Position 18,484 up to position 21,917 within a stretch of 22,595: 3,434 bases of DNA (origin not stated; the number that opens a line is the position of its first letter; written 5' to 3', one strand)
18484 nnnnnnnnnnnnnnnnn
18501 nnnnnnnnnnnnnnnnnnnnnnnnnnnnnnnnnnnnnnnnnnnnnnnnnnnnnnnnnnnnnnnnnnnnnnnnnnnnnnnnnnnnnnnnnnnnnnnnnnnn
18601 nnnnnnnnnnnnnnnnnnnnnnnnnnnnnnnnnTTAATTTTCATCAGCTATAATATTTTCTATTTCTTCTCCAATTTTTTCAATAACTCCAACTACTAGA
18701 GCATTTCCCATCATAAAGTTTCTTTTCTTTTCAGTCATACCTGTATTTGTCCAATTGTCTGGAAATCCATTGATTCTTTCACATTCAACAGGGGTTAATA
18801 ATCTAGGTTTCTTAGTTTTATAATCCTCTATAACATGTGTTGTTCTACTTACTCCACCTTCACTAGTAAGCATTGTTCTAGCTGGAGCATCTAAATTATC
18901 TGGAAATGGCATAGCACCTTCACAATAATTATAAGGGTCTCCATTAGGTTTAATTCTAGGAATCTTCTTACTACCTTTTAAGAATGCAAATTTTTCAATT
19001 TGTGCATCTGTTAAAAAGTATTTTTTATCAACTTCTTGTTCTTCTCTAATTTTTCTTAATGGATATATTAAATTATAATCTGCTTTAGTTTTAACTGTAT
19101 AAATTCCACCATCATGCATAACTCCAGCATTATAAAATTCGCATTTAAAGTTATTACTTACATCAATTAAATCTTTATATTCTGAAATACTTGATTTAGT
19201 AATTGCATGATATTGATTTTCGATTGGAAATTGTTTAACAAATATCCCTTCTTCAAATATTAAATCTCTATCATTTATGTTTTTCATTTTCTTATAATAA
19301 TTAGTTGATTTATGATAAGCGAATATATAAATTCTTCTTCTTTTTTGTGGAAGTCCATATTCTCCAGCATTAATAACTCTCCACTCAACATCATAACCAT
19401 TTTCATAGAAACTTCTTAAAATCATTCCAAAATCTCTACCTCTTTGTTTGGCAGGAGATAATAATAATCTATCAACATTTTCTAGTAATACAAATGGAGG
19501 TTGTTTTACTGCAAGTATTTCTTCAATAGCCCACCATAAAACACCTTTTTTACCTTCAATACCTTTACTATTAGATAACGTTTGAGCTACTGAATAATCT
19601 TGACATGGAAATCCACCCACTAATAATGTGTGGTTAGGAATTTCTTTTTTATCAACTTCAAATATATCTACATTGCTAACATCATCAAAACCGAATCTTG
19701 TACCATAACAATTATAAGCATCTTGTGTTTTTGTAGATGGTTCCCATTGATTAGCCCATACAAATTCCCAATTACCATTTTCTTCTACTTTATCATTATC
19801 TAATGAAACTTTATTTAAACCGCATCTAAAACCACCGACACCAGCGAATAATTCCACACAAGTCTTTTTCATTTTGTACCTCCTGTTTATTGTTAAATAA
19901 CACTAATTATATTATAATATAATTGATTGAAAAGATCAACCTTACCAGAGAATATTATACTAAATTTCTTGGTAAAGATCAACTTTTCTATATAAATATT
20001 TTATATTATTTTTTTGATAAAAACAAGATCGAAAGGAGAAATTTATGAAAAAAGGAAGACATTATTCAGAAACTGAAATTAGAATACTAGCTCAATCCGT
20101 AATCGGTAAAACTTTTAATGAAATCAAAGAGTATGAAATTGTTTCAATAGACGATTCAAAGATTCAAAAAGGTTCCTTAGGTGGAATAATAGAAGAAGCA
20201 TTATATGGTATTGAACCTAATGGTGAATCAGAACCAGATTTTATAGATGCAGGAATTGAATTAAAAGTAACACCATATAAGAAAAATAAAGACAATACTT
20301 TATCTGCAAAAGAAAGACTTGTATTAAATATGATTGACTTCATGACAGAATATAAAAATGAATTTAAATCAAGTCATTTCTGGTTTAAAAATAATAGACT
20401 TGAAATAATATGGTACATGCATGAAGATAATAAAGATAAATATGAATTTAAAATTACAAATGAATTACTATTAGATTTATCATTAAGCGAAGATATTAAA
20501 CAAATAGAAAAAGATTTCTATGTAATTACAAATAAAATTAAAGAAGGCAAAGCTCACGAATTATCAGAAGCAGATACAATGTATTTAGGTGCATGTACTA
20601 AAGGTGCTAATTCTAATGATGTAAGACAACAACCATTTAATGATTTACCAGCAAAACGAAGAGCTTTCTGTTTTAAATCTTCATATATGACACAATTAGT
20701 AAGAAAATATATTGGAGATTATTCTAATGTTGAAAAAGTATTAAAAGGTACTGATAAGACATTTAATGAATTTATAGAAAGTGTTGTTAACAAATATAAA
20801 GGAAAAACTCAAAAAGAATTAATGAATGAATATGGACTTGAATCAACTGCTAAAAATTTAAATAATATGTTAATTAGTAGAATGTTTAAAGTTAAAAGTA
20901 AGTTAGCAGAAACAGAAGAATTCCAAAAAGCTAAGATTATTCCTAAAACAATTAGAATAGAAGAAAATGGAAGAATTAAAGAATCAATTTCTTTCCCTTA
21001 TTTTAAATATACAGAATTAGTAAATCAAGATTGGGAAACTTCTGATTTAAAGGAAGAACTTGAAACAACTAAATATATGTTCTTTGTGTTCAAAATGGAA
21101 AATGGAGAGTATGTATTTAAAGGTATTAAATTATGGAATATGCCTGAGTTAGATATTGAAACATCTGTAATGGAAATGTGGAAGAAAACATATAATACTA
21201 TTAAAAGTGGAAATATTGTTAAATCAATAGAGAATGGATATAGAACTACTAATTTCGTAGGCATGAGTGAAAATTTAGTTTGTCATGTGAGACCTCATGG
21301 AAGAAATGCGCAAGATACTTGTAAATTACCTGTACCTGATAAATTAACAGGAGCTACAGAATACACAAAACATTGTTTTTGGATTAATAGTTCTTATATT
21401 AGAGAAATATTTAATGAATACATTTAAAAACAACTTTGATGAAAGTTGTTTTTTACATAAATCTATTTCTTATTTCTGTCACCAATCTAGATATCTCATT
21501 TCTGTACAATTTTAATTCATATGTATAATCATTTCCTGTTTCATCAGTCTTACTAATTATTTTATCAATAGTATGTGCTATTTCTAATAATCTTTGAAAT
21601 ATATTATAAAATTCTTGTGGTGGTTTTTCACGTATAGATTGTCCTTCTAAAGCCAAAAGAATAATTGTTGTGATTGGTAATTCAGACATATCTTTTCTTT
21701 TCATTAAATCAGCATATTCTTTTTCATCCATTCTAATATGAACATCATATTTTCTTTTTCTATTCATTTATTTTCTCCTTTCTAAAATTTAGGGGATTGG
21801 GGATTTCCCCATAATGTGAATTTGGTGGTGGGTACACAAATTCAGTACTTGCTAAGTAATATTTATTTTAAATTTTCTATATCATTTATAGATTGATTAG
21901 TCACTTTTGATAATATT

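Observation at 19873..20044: Sau3AI-like R-M system whose MTase has two tandem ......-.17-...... promoters, with three GATC sites in the 172-bp divergent control region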

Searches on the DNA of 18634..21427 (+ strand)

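Call 9: search_dna_similar(query=window:18634-21427:+, collection=plasmids, mode=distant, max_rows=25)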
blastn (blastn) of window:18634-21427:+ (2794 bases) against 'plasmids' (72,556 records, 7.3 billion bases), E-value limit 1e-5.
Records with a match: 23; places in all: 27; records where one place covers at least 80% of the query: 0.
Best place of each record, by identity: 60-80% 23.
By first word of the organism name: Bacillus 9; Priestia 5; Paraclostridium 1; Mesomycoplasma 1; Macrococcus 1; Clostridiaceae 1; Clostridium 1; Staphylococcus 1; Psychrobacillus 1; Aerococcus 1; and 1 more.
By predicted mobility (MOB-suite, as given by PLSDB): non-mobilizable 15; mobilizable 7; conjugative 1.
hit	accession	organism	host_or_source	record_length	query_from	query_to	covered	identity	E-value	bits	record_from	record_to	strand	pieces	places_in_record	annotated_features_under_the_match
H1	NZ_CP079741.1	Paraclostridium bifermentans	whole organism,soil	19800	37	1134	39%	66.0%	2e-65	259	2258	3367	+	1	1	dcm: DNA (cytosine-5-)-methyltransferase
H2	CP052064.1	Bacillus thuringiensis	soil sample,soil sample from Harissa ...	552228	47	1128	39%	64.0%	3e-19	106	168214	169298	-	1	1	dcm: DNA (cytosine-5-)-methyltransferase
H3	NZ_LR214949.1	Mesomycoplasma hyorhinis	Uninoculated HEP-2 tissue culture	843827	39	993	34%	67.1%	3e-69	272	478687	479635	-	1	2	dcm: DNA (cytosine-5-)-methyltransferase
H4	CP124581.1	Macrococcus sp. NRL/St 21/332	Pus from wound on leg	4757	25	993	35%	65.2%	8e-45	190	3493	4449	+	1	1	dcm: DNA (cytosine-5-)-methyltransferase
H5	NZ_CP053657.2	Bacillus cereus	culture,soil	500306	47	1002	34%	64.9%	3e-31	145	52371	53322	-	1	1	dcm: DNA (cytosine-5-)-methyltransferase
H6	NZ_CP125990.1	Bacillus cereus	cell culture,soil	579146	47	1002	34%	64.9%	7e-33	150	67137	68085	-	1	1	dcm: DNA (cytosine-5-)-methyltransferase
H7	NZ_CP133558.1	Bacillus wiedmannii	Thaumetopoea processionea,liquid culture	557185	47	1002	34%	64.6%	5e-29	138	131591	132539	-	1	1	dcm: DNA (cytosine-5-)-methyltransferase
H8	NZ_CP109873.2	Bacillus cereus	pepper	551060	47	1002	34%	64.4%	6e-28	134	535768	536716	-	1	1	dcm: DNA (cytosine-5-)-methyltransferase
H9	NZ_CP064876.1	Bacillus toyonensis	sediment,deep-sea sediment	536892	47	987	34%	64.2%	9e-19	104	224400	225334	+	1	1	dcm: DNA (cytosine-5-)-methyltransferase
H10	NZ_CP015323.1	Priestia filamentosa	plant,Cell culture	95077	115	1981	27%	69.5%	6e-28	304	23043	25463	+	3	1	dcm: DNA (cytosine-5-)-methyltransferase | Sau3AI family type II restriction endonuclease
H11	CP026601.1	Clostridiaceae bacterium 14S0207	Bos taurus,whole organsim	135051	37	1143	26%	71.1%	4e-55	340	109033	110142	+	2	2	DNA (cytosine-5-)-methyltransferase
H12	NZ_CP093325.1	Bacillus sp. N5-665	whole organism,peat soil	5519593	57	1154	24%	68.2%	5e-29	223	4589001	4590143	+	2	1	none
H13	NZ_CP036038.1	Bacillus mycoides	cell culture,soil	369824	47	999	23%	68.5%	8e-20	208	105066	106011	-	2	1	dcm: DNA (cytosine-5-)-methyltransferase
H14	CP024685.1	Bacillus wiedmannii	cell culture,soil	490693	47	987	22%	67.6%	4e-17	184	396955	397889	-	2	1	DNA (cytosine-5-)-methyltransferase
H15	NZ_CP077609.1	Clostridium tagluense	single colony,lamb meat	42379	686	1701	20%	70.5%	3e-43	248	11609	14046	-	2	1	Sau3AI family type II restriction endonuclease | dcm: DNA (cytosine-5-)-methyltransferase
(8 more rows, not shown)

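Call 10: search_dna_similar(query=window:18634-21427:+, collection=phages, mode=distant, max_rows=25)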
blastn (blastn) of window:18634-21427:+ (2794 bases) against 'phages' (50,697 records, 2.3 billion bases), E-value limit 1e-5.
Records with a match: 1; places in all: 1; records where one place covers at least 80% of the query: 0.
Best place of each record, by identity: 60-80% 1.
By first word of the organism name: Bacteriophage 1.
By host as written in the record: - 1.
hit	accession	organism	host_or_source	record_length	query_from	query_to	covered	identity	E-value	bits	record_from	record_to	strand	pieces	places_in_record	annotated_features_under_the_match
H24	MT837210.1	Bacteriophage sp.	human fecal samples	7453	722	1008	10%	67.8%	8e-14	86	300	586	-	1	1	record has no annotation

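Call 32: get_annotated_region(hit=H3, flank=3000)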
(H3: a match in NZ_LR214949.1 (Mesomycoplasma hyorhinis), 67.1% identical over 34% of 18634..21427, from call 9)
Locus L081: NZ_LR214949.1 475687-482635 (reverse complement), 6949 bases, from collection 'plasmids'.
description: Mesomycoplasma hyorhinis strain NCTC10121 plasmid 3
organism: Mesomycoplasma hyorhinis (NCBI taxid 2100)
taxonomy: Bacteria; Mycoplasmatota; ; Mycoplasmoidales; Metamycoplasmataceae; Mesomycoplasma; Mesomycoplasma hyorhinis
host: -; source: Uninoculated HEP-2 tissue culture; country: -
typing (MOB-suite, as given by PLSDB): non-mobilizable
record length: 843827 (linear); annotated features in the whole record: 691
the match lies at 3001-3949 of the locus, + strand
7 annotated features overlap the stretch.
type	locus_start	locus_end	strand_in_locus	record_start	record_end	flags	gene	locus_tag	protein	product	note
CDS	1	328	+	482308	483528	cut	-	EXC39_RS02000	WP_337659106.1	restriction endonuclease subunit S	GO:0006304 - DNA modification [Evidence IEA]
CDS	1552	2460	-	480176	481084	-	-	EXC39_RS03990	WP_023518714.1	Sau3AI family type II restriction endonuclease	-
CDS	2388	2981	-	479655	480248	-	-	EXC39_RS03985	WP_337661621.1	MutH/Sau3AI family endonuclease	-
CDS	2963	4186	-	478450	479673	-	dcm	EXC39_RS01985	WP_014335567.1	DNA (cytosine-5-)-methyltransferase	GO:0006304 - DNA modification [Evidence IEA]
CDS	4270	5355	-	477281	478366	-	-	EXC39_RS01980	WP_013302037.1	M42 family metallopeptidase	-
CDS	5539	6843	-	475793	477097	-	-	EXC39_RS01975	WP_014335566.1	endonuclease/exonuclease/phosphatase family protein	-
CDS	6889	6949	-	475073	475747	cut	-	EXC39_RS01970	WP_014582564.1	uracil-DNA glycosylase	GO:0006284 - base-excision repair [Evidence IEA]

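Call 48: get_annotated_region(hit=H10, flank=1500)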
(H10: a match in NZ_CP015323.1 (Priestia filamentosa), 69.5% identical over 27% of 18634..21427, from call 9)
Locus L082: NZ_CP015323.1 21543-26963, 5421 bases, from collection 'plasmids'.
description: Priestia filamentosa strain Hbe603 plasmid pBEH1, complete sequence
organism: Priestia filamentosa (NCBI taxid 1402861)
taxonomy: Bacteria; Bacillota; Bacilli; Bacillales; Bacillaceae; Priestia; Priestia filamentosa
host: -; source: plant,Cell culture; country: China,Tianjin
typing (MOB-suite, as given by PLSDB): mobilizable; replicon rep_cluster_1005; relaxase MOBP
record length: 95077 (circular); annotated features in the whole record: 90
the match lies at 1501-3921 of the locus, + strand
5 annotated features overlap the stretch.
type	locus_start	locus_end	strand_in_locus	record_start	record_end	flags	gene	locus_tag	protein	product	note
CDS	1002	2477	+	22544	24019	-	-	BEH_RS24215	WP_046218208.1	Sau3AI family type II restriction endonuclease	-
CDS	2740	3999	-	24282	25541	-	dcm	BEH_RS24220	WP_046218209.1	DNA (cytosine-5-)-methyltransferase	GO:0006304 - DNA modification [Evidence IEA]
CDS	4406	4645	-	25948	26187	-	-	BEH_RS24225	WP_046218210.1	hypothetical protein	-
CDS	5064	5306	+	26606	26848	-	-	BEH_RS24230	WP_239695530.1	helix-turn-helix domain-containing protein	GO:0006310 - DNA recombination [Evidence IEA]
CDS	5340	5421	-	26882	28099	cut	-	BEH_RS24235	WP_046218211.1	hypothetical protein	-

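Call 49: get_annotated_region(hit=H15, flank=1500)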
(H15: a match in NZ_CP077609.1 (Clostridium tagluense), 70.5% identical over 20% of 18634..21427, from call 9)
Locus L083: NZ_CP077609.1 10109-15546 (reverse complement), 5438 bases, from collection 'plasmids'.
description: Clostridium tagluense strain CM008 plasmid pCM008-D, complete sequence
organism: Clostridium tagluense (NCBI taxid 360422)
taxonomy: Bacteria; Bacillota; Clostridia; Eubacteriales; Clostridiaceae; Clostridium; Clostridium tagluense
host: -; source: single colony,lamb meat; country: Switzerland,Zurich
typing (MOB-suite, as given by PLSDB): non-mobilizable
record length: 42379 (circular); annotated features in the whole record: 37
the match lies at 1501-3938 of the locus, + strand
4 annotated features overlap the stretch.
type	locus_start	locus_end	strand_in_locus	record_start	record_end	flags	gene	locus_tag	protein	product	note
CDS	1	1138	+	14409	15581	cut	-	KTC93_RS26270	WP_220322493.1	hypothetical protein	-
CDS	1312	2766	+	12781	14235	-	-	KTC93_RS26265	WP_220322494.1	Sau3AI family type II restriction endonuclease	-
CDS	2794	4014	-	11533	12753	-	dcm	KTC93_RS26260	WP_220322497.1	DNA (cytosine-5-)-methyltransferase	GO:0006304 - DNA modification [Evidence IEA]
CDS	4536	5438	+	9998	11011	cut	-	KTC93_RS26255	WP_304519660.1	Rpn family recombination-promoting nuclease/putative transposase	-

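Call 58: search_rna_families(source=window, start=19700, end=20200, threshold=evalue, max_evalue=1)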
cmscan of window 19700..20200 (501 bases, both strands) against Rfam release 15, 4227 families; matches with E-value up to 1: 0.
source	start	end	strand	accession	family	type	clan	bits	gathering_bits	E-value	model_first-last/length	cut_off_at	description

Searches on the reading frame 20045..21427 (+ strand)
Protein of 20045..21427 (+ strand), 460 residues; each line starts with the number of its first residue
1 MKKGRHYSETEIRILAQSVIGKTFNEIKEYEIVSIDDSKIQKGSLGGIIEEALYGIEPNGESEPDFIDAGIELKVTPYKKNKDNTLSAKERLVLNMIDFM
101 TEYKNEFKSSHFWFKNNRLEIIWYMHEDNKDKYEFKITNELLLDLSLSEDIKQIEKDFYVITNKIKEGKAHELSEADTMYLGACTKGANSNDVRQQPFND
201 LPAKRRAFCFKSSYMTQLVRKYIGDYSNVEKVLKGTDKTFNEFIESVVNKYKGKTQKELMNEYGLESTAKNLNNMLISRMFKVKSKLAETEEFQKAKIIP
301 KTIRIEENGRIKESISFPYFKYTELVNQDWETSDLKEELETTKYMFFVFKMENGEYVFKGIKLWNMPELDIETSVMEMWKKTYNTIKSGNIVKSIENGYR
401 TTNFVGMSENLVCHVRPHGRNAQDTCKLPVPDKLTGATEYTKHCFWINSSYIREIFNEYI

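Call 4: search_protein_families(library=pfam, proteins=[window:20045-21427:+], max_evalue=0.01)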
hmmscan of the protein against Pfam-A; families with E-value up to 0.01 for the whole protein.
window:20045-21427:+ (460 aa): 1 family
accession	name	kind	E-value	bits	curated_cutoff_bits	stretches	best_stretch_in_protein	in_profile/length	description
PF02976.21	MutH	-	2.1e-29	101.9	23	2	54-157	1-103/103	DNA mismatch repair enzyme MutH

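Call 7: search_solved_structures(query=window:20045-21427:+, max_evalue=0.01, show_alignments=1)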
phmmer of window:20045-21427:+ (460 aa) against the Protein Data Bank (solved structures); distinct sequences matched with E-value up to 0.01: 4.
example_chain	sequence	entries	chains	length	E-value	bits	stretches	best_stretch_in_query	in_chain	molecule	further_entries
4pxg_A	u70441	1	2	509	3.7e-72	246.6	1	16-454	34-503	Type-2 restriction enzyme Sau3AI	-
7xm0_A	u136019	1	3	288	1.1e-28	103.4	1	255-455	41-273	Type II restriction enzyme Sau3AI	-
2reu_A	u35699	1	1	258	1.4e-28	103.1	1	257-455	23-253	Type II restriction enzyme Sau3AI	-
2aoq_A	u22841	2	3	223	0.0005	22.1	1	14-81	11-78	DNA mismatch repair protein mutH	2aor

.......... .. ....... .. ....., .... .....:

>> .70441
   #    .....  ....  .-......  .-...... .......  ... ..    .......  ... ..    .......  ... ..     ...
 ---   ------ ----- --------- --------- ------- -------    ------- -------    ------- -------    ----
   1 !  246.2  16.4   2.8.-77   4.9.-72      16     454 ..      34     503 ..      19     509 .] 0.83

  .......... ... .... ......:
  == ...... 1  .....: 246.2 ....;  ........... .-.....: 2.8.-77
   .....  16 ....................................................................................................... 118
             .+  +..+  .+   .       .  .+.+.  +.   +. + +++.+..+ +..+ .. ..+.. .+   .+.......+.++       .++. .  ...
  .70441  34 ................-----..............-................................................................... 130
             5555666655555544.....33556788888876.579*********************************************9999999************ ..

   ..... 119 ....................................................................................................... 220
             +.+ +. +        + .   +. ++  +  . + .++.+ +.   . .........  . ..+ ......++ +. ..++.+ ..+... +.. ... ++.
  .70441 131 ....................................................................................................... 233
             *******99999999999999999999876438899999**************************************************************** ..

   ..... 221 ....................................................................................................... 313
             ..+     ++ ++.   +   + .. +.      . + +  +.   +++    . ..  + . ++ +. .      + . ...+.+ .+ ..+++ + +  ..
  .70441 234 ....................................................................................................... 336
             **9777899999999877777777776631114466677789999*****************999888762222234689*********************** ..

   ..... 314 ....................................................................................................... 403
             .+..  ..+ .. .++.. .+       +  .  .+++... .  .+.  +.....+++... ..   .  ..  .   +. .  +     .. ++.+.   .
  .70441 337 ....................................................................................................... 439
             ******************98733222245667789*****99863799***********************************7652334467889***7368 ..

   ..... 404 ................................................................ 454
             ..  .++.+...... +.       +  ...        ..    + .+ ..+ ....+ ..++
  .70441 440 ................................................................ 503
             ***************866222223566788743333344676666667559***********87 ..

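Call 8: search_protein_families(library=ncbifam, proteins=[window:20045-21427:+], max_evalue=0.001)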
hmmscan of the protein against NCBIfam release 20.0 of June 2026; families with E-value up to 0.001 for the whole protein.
window:20045-21427:+ (460 aa): 3 families
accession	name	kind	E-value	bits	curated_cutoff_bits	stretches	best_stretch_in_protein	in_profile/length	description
NF040973.1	restrict_Sau3AI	equivalog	1.9e-148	495.3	300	1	9-456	4-474/475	Sau3AI family type II restriction endonuclease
NF003458.0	PRK05070.1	equivalog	4.7e-16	58.6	243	1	8-221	8-219/223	DNA mismatch repair endonuclease MutH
TIGR02248.1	mutH_TIGR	equivalog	3.2e-08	33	229.9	1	12-220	8-214/217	DNA mismatch repair endonuclease MutH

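Call 11: find_homologous_proteins(query=window:20045-21427:+, max_evalue=1e-20)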
Query window:20045-21427:+ (460 aa): 5863 proteins with E <= 1e-20 among 8000 candidates; the best 120 are listed.
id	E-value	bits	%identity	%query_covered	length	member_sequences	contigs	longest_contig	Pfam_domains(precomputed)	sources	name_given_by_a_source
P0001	0.0e+0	1029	99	100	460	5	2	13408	PF02976.22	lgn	-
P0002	2.8e-291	984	95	99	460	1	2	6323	PF02976.22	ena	-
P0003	6.4e-291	982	95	100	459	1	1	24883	PF02976.22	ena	-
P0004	7.7e-291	982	95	99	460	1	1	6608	PF02976.22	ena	-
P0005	5.1e-258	874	82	100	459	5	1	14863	PF02976.22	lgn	-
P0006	2.1e-240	816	77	100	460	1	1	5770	PF02976.22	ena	-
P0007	2.6e-240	816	78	100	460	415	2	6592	PF02976.22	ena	-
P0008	7.0e-240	814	77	100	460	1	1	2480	PF02976.22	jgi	-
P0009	8.7e-240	814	76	100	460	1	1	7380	PF02976.22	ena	-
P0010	7.6e-239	811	77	100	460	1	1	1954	PF02976.22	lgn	-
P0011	7.6e-239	811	77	100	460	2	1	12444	PF02976.22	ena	-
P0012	4.4e-238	808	76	100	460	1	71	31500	PF02976.22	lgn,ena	-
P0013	4.8e-238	808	77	100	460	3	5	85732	PF02976.22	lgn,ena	-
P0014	1.8e-237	806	78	100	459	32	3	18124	PF02976.22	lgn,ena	-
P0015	1.8e-237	806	76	100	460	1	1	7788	PF02976.22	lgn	-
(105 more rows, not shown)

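Call 13: find_related_loci(query=A1, collection=genome_contigs, flank=3500)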
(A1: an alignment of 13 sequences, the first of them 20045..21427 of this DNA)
Query A1 (460 aa) in genome_contigs; peptide patterns used: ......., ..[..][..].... (x = any residue, [..] = any of these).
512 stretches matched a pattern; 333 encode a relative of the query (tblastn E <= 1e-3); the best 80 are kept; 80 distinct loci.
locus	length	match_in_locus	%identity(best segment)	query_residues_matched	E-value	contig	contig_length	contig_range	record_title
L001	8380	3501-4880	78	1-460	0e+0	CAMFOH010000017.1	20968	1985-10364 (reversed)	MAG: uncultured Mollicutes bacterium isolate ERR2020022_bin.3_metaWRAP_v1.3_MAG genome assembly, contig: ERZ10552055.395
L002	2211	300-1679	76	1-460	0e+0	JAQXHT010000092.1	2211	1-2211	MAG: bacterium isolate SUG1206 k141_6587902, whole genome shotgun sequence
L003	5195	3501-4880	76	1-460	0e+0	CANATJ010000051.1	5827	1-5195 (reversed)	MAG TPA_asm: uncultured Firmicutes bacterium isolate SRR14836549_bin.6_metawrap_v1.3_MAG genome assembly, contig: NODE.3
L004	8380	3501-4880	73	1-460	0e+0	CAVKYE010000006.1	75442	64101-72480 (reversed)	Vescimonas coprocola isolate H07683-L1_cleanbin_000026 genome assembly, contig: Spades_H07683-L1_contig_117, whole genom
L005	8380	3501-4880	73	1-460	0e+0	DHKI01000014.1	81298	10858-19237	MAG TPA_asm: Clostridiales bacterium UBA4698 UBA4698_contig_1499, whole genome shotgun sequence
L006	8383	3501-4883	72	1-460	0e+0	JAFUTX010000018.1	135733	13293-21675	MAG: Bacilli bacterium isolate RGIG4822 Roe_deer_Reticulum.Co__c684020, whole genome shotgun sequence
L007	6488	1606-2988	73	1-460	0e+0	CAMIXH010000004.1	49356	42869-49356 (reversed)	MAG: uncultured Tenericutes bacterium isolate SRR12081296_bin.39_metaWRAP_v1.3_MAG genome assembly, contig: ERZ12289772.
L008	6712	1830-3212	73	1-460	0e+0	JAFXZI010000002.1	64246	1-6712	MAG: Bacilli bacterium isolate RGIG6883 Sheep_Rumen-5__c439, whole genome shotgun sequence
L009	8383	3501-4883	72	1-460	0e+0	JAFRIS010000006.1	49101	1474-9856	MAG: Bacilli bacterium isolate RGIG2506 Goat_Jejunum-3__c28633, whole genome shotgun sequence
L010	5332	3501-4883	71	1-460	0e+0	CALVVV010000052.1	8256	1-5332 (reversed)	MAG: uncultured Bacilli bacterium isolate BRZ_FP__bin56 genome assembly, contig: BRZ_FP__NODE_10171_length_8256_cov_7.91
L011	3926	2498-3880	71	1-460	0e+0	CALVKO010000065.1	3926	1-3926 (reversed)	MAG: uncultured Bacilli bacterium isolate BRZ_EG__bin97 genome assembly, contig: BRZ_EG__NODE_30141_length_3926_cov_40.7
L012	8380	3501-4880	71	1-460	0e+0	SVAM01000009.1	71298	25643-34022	MAG: Bacillota bacterium isolate SIG202 NODE_2248_length_71298_cov_3.530272, whole genome shotgun sequence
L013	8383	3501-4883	71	1-460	0e+0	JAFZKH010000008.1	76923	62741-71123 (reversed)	MAG: Bacilli bacterium isolate RGIG7844 Water_buffalos_Reticulum-4__c693916, whole genome shotgun sequence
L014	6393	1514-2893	71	1-459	0e+0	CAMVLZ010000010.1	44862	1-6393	MAG TPA_asm: uncultured Firmicutes bacterium isolate SRR8387716_bin.23_metaWRAP_v1.3_MAG genome assembly, contig: ERZ142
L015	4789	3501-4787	77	1-429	0e+0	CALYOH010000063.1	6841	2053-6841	MAG: uncultured Bacillales bacterium isolate SRR13040389_bin.19_metaWRAP_v1.3_MAG genome assembly, contig: ERZ8969618.14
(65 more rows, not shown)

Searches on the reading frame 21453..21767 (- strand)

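Call 4: search_protein_families(library=pfam, proteins=[window:21453-21767:-], max_evalue=0.01)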
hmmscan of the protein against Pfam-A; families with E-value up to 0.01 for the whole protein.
window:21453-21767:- (104 aa): 1 family
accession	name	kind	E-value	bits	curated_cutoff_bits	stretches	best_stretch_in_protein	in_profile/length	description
PF21983.2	NikA-like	-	0.0054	17.3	27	1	3-70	1-68/72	Mobilization protein NikA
